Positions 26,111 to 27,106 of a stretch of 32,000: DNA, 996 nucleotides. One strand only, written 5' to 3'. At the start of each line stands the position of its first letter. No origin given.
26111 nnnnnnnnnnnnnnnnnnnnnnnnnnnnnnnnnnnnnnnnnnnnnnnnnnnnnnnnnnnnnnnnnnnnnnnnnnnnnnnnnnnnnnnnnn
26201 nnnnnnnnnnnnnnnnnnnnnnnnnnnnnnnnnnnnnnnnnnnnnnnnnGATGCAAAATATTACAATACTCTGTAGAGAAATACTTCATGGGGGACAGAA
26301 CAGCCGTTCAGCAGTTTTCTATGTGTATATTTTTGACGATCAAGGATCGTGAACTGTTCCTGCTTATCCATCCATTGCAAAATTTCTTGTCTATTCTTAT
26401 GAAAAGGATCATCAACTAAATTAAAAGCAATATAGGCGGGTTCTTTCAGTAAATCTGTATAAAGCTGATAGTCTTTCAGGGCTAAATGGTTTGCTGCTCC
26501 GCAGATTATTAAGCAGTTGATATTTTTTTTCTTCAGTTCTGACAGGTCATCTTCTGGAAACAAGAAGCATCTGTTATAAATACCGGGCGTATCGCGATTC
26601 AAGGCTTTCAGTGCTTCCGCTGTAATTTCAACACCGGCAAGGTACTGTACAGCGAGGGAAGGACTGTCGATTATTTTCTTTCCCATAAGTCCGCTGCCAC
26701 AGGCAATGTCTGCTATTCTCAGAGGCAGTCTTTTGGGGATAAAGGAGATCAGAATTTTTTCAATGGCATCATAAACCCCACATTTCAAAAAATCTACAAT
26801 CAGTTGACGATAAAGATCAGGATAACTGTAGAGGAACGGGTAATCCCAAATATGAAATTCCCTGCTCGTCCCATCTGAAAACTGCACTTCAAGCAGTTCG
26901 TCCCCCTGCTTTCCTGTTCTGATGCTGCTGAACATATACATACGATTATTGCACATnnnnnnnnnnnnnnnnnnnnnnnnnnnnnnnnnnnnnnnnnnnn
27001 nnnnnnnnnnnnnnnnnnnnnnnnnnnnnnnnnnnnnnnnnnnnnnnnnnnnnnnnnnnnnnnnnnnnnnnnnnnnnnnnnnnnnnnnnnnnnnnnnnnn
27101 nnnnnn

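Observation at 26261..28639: Uncharacterised MT / CysK-like PLP enzyme / MT operon: a compact modification or small-molecule module next to a type IV restriction-like gene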

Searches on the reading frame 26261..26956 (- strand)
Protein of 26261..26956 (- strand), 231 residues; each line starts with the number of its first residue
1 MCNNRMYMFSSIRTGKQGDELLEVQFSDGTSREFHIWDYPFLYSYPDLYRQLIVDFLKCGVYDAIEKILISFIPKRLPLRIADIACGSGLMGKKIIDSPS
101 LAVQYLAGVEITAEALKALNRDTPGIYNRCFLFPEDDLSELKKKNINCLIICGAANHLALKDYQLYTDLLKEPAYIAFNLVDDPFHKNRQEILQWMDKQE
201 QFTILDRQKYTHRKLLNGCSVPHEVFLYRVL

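Call 3: search_protein_families(library=pfam, proteins=[window:26261-26956:-], max_evalue=0.01)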
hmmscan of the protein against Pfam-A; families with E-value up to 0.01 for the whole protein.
window:26261-26956:- (231 aa): 1 family
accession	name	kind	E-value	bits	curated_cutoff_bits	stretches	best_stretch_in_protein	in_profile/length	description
PF05175.20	MTS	-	0.0011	19.1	23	1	63-150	17-103/170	Methyltransferase small domain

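Call 4: search_protein_families(library=ncbifam, proteins=[window:26261-26956:-], max_evalue=0.01)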
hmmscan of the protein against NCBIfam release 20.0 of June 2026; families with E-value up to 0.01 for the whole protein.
window:26261-26956:- (231 aa): 0 families

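Call 6: search_protein_families(library=padloc, proteins=[window:26261-26956:-], max_evalue=0.01)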
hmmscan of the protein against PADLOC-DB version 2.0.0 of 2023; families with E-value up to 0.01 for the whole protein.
window:26261-26956:- (231 aa): 1 family
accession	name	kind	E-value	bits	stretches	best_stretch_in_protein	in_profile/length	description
PDLC04134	mad2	-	0.0054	13.6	1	65-197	279-414/492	mads_2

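Call 7: find_encoding_contigs(protein=window:26261-26956:-, flank=10000, max_places=10)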
Protein window:26261-26956:- (231 aa): 4 contigs read that carry it; 3 places shown.
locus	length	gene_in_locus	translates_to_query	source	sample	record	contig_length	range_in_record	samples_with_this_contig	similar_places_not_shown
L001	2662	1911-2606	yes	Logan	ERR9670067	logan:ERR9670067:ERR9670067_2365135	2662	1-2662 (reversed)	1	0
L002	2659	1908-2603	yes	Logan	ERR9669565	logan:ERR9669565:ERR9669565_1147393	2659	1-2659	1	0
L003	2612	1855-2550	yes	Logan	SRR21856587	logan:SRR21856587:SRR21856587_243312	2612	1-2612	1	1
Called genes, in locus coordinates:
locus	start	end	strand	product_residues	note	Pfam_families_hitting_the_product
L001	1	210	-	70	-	?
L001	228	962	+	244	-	PF03602:Cons_hypoth95 (weak), PF05175:MTS (weak), PF06325:PrmA (weak), PF13649:Methyltransf_25 (faint)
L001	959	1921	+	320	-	PF00291:PALP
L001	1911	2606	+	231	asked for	-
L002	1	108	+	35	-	?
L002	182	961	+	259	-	PF05175:MTS (weak), PF03602:Cons_hypoth95 (weak), PF06325:PrmA (weak)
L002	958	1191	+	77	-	PF00291:PALP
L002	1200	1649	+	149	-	PF00291:PALP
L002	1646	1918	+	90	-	PF00291:PALP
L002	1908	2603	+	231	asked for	-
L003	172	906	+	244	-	PF03602:Cons_hypoth95 (weak), PF05175:MTS (weak), PF06325:PrmA (weak), PF13649:Methyltransf_25 (faint)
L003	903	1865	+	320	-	PF00291:PALP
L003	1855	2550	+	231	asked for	-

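Call 8: find_homologous_proteins(query=window:26261-26956:-, max_evalue=0.001)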
Query window:26261-26956:- (231 aa): 15 proteins with E <= 0.001 among 221 candidates.
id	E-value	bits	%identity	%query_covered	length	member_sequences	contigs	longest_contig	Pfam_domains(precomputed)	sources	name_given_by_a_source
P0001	4.4e-151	519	98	100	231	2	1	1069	-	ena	-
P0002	1.8e-104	367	72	97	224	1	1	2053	-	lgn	-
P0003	9.5e-102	358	70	97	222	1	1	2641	-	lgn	-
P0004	1.1e-101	358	68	98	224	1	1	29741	-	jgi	jgi:hypothetical protein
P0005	2.1e-99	350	66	98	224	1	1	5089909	-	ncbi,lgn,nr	ncbi:MAG: hypothetical protein SD837_15245 [Candidatus Electrothrix scaldis]|nr:MAG: hypothetical pr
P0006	5.1e-93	329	64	97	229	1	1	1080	-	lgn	-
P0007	7.3e-89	316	62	97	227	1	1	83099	-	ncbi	-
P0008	3.3e-82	294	71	77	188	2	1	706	-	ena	-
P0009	6.1e-80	286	56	97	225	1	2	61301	-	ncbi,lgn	-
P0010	2.9e-78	281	55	97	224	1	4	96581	-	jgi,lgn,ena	-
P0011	3.1e-66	242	48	97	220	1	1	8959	-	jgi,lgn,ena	-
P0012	3.3e-65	238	50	96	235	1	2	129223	-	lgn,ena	-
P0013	5.1e-64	234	48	97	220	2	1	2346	-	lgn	-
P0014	5.0e-62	228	51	91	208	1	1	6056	-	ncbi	ncbi:MAG: SAM-dependent methyltransferase, partial [Phenylobacterium sp.]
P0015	5.9e-58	214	46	96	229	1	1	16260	-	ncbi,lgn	-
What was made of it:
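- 26261..26956 (-): MT2: founding member of a very rare, unnamed class I methyltransferase family (CAK8719243.1, 'hypothetical protein'). The probable true start is the ATG at 26941. 15 clusters in 5.8 billion proteins (call 8).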

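Call 9: find_encoding_contigs(protein=P0005, flank=10000, max_places=2)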
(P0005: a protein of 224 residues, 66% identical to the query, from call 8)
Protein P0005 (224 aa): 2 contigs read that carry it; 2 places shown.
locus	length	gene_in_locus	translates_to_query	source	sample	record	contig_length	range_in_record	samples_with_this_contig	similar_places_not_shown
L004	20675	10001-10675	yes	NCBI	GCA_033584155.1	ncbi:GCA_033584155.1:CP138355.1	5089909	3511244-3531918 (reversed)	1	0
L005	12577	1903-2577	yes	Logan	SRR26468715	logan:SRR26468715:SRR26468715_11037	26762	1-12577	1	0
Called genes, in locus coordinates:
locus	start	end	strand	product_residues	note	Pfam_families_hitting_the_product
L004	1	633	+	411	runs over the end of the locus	PF07603:Lcl_C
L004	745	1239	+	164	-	PF09723:Zn_ribbon_8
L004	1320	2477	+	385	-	PF13421:Band_7_1, PF01145:Band_7, PF17032:Zn_ribbon_15 (faint), PF12773:DZR, PF13240:Zn_Ribbon_1 (weak), PF13248:Zn_ribbon_3 (weak), PF09297:Zn_ribbon_NUD (weak), PF13240:Zn_Ribbon_1 (weak), +2 more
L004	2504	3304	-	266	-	PF00132:Hexapep (faint), PF25084:LbH_EIF2B, PF25087:GMPPB_C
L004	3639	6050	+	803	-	PF02190:LON_substr_bdg, PF05496:RuvB_N (faint), PF00004:AAA, PF07728:AAA_5 (weak), PF22667:Lon_lid, PF05362:Lon_C, PF13541:ChlI (weak)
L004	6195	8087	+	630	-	PF02574:S-methyl_trans, PF02219:MTHFR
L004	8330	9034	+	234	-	PF03602:Cons_hypoth95 (weak), PF05175:MTS, PF06325:PrmA (weak)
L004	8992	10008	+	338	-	PF00291:PALP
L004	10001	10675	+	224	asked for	-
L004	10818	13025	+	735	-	-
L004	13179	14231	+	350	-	PF01717:Meth_synt_2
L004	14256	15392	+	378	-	PF00266:Aminotran_5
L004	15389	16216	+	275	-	PF05175:MTS (weak), PF13489:Methyltransf_23, PF01209:Ubie_methyltran, PF08241:Methyltransf_11, PF08242:Methyltransf_12, PF13649:Methyltransf_25, PF13847:Methyltransf_31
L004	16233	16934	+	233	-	PF03141:Methyltransf_29 (weak), PF01209:Ubie_methyltran, PF13489:Methyltransf_23, PF07021:MetW, PF13649:Methyltransf_25, PF13847:Methyltransf_31, PF08241:Methyltransf_11, PF08242:Methyltransf_12, +1 more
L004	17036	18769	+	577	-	PF12804:NTP_transf_3 (faint), PF13714:PEP_mutase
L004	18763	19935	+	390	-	PF02776:TPP_enzyme_N, PF02775:TPP_enzyme_C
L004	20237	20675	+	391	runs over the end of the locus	PF01053:Cys_Met_Meta_PP, PF00155:Aminotran_1_2 (faint)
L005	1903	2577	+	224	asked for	-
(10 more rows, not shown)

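Call 10: find_encoding_contigs(protein=P0004, flank=10000, max_places=2)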
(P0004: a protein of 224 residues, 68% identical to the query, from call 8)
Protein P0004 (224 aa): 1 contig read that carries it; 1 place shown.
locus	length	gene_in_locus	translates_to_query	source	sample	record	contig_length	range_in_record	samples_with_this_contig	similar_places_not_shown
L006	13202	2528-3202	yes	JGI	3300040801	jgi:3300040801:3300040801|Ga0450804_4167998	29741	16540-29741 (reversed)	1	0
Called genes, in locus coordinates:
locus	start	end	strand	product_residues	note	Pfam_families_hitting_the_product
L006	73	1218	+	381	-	PF01610:DDE_Tnp_ISL3 (faint)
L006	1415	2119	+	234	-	PF03602:Cons_hypoth95 (weak), PF05175:MTS, PF06325:PrmA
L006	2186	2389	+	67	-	PF00291:PALP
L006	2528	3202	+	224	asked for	-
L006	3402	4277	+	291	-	PF05661:DUF808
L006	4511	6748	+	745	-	-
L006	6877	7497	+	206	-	-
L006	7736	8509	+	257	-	-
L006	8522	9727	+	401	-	PF05222:AlaDh_PNT_N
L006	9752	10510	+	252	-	PF08241:Methyltransf_11 (weak), PF13649:Methyltransf_25 (weak)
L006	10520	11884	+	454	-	PF03972:MmgE_PrpD_N, PF19305:MmgE_PrpD_C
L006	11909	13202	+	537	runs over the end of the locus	PF02776:TPP_enzyme_N, PF00205:TPP_enzyme_M, PF02775:TPP_enzyme_C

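Call 11: find_encoding_contigs(protein=P0007, flank=10000, max_places=2)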
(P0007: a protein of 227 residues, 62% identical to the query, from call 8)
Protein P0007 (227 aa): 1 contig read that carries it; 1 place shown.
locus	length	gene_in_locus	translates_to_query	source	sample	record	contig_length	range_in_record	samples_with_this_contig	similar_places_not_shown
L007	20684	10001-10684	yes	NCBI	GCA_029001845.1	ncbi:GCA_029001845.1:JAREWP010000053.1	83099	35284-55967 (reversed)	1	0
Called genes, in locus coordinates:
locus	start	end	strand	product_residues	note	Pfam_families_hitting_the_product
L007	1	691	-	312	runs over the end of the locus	PF01073:3Beta_HSD (weak), PF01370:Epimerase, PF07993:NAD_binding_4 (faint)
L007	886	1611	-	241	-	PF00881:Nitroreductase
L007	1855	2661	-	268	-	PF08543:Phos_pyr_kin, PF00294:PfkB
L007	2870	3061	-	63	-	-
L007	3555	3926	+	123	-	PF00072:Response_reg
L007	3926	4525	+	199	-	PF04509:CheC (weak), PF13690:CheX (weak)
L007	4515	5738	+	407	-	PF02518:HATPase_c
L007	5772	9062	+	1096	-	PF00072:Response_reg, PF00989:PAS, PF00989:PAS, PF13188:PAS_8, PF13426:PAS_9, PF13185:GAF_2, PF00990:GGDEF, PF00563:EAL, +1 more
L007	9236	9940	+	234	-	PF05175:MTS, PF03602:Cons_hypoth95 (weak), PF06325:PrmA, PF13847:Methyltransf_31 (weak), PF13649:Methyltransf_25 (weak)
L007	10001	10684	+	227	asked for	-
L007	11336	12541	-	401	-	PF00072:Response_reg, PF00512:HisKA (faint), PF02518:HATPase_c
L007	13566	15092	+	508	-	-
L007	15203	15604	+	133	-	PF07233:DUF1425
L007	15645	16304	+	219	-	PF13036:LpoB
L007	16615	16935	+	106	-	PF00076:RRM_1, PF28441:RRM_11 (weak)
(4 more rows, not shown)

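Call 14: find_related_loci(query=A1, collection=genome_contigs, flank=10000)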
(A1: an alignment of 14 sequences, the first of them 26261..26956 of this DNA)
Query A1 (231 aa) in genome_contigs; peptide patterns used: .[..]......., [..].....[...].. (x = any residue, [..] = any of these).
83 stretches matched a pattern; 14 encode a relative of the query (tblastn E <= 1e-3); 14 distinct loci.
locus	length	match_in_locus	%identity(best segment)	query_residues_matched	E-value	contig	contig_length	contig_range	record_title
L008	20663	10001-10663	62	6-228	2e-94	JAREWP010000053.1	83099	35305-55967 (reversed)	MAG: Candidatus Magnetocorallium paracelense isolate XS-1 k255_61013, whole genome shotgun sequence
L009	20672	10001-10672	56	3-228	3e-86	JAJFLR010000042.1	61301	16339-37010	MAG: Opitutales bacterium isolate OFTM360 OFTM360_41, whole genome shotgun sequence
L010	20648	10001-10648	55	11-228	2e-75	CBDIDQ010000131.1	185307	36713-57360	MAG: Alteromonadaceae bacterium isolate f75c2a94-abb4-46c5-8828-5dbafff39e76 genome assembly, contig: contig_131, whole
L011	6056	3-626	51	20-229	1e-68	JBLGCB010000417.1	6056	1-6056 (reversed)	MAG: Phenylobacterium sp. isolate 3300055174_78 Ga0535679_0010322, whole genome shotgun sequence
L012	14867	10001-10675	45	3-229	4e-64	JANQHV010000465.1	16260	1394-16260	MAG: SAR324 cluster bacterium isolate PL24a_bin.25 k99_8700495, whole genome shotgun sequence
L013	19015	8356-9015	46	6-228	1e-62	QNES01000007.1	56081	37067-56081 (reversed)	MAG: Gammaproteobacteria bacterium isolate B20_G6 B20_Guay6_scaffold_00064, whole genome shotgun sequence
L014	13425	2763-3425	44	6-229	6e-59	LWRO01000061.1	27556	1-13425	MAG: Geitlerinema sp. BBD 1991-9 scaffold_241, whole genome shotgun sequence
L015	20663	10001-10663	44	6-229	1e-57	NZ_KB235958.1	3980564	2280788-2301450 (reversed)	Baaleninema simplex PCC 7105 Gei7105DRAFT_GPC.5, whole genome shotgun sequence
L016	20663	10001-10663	42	6-229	2e-55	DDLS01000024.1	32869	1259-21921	MAG TPA_asm: Cyanobacteria bacterium UBA2566 UBA2566_contig_1836, whole genome shotgun sequence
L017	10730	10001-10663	39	11-229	6e-54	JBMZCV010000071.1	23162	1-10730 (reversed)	MAG: Chitinophagales bacterium isolate ME_XS_2203_1_bin_61 ME_XS_2203_1_bin_61_75, whole genome shotgun sequence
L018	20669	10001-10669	41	6-229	5e-50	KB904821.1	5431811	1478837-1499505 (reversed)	filamentous cyanobacterium ESFC-1 genomic scaffold A3MYDRAFT_scaffold1.1, whole genome shotgun sequence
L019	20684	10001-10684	37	3-229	4e-47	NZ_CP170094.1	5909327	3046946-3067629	Bernardetia sp. OM2101 chromosome, complete genome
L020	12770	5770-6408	37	17-229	1e-46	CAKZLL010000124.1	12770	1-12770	MAG TPA_asm: uncultured Saprospiraceae bacterium isolate ERR2094173_bin.102_CONCOCT_v1.1_MAG genome assembly, contig: ER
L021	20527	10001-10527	40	55-229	4e-24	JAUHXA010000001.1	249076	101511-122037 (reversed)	MAG: Bacteroidia bacterium isolate 2_bin.42 NODE_86_length_249076_cov_57.346143, whole genome shotgun sequence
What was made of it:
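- Many hosts live in sulfidic sediments or mats: cable bacteria, a multicellular magnetotactic bacterium, Guaymas Basin bacteria, black-band-disease Geitlerinema (call 14).
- Tried and rejected: Considered and dropped, because the cassette is present in only some cable bacteria and in many non-cable bacteria (call 14).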

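Call 21: search_solved_structures(query=A1, max_evalue=1, show_alignments=3)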
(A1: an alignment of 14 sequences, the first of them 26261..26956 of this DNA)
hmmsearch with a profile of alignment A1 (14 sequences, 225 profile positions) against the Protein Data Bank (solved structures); distinct sequences matched with E-value up to 1: 21.
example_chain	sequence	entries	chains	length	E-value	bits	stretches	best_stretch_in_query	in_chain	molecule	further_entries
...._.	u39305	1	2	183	0.029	17.1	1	73-116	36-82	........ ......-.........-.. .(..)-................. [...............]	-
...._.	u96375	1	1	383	0.031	17.1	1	59-168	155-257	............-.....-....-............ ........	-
5dm2_A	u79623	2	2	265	0.032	17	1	67-114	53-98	Methyltransferase domain family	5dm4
5dm1_A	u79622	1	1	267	0.033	17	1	67-114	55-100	Methyltransferase domain family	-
4kwc_A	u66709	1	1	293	0.038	16.8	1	67-114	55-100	BpumL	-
9xab_1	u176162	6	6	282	0.042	16.6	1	56-118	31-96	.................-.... protein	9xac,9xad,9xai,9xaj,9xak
2eer_A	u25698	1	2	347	0.05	16.4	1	21-120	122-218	NAD-dependent alcohol dehydrogenase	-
3cc8_A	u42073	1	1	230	0.054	16.3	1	55-111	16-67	Putative methyltransferase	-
7wtw_q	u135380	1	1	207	0.086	15.6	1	67-116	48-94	Probable 18S rRNA (guanine-N(7))-methyltransferase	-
1jvb_A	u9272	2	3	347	0.13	15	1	19-120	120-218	NAD(H)-DEPENDENT ALCOHOL DEHYDROGENASE | NAD-dependent alcohol dehydrogenase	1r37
1nto_A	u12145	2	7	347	0.14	15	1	19-120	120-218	NAD-dependent alcohol dehydrogenase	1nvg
3i4c_A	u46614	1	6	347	0.14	15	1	19-120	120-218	NAD-dependent alcohol dehydrogenase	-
6g4w_q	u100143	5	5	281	0.14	15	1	68-116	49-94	Probable 18S rRNA (guanine-N(7))-methyltransferase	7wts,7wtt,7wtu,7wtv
8rdl_A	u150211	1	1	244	0.15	14.8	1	65-137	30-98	ToxA protein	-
5jdz_A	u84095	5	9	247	0.22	14.3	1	63-128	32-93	Methyl transferase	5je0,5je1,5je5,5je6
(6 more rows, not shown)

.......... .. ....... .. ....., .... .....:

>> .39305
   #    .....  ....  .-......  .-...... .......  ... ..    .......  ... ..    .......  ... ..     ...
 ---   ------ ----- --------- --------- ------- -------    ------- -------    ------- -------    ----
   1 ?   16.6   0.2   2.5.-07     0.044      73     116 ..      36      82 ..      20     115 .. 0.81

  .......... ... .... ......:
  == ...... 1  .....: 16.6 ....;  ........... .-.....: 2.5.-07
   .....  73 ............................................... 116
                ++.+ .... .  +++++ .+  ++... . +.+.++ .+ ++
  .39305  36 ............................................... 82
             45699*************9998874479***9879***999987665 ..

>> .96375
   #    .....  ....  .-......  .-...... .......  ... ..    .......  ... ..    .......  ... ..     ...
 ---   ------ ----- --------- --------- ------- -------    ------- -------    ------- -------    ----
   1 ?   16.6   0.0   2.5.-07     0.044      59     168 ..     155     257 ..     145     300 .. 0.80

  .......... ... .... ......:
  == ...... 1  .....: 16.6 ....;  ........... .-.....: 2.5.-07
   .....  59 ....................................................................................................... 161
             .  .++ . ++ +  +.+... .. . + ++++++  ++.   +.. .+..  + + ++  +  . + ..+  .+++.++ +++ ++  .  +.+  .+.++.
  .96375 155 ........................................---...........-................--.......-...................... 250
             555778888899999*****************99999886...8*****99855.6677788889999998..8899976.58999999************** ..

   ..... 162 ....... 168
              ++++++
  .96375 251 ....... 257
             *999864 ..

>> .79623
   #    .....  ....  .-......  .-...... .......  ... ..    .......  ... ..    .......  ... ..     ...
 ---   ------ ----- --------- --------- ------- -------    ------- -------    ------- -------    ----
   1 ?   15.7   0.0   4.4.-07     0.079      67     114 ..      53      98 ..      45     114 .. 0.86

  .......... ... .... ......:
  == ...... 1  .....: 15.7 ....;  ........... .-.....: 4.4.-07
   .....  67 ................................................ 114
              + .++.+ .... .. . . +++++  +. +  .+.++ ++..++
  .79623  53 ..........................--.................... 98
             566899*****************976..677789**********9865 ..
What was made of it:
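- Tried and rejected: Nothing below E 0.03 (call 21).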

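Call 27: predict_structure(alignment_id=A1)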
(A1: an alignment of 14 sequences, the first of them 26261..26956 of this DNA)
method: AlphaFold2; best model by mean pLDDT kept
length: 231 residues; sequences in the alignment: 14
mean_pLDDT: 91.8   pTM: 0.88
mean pLDDT of the five models: 91.8, 90.9, 90.6, 90.3, 88.5
residues with pLDDT >= 90: 189; 70-90: 35; 50-70: 4; < 50: 3
segments of 3 or more residues with pLDDT < 50: 1-3
pLDDT, mean of each block of 10 residues (from residue 1): 69 82 94 93 94 92 97 95 91 96 96 92 95 85 96 82 94 96 92 96 97 88 96 93
secondary structure, 60 per line:
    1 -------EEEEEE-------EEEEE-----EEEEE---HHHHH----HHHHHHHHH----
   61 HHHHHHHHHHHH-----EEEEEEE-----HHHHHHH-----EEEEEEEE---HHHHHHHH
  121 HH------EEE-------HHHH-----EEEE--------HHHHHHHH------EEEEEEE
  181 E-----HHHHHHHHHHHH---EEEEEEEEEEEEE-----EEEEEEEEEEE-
elements in order: E8-13 E21-25 E31-35 H39-43 H48-56 H61-72 E78-84 H90-96 E102-109 H113-122 E129-131 H139-142 E148-151 H160-167 E174-181 H187-198 E202-214 E220-230
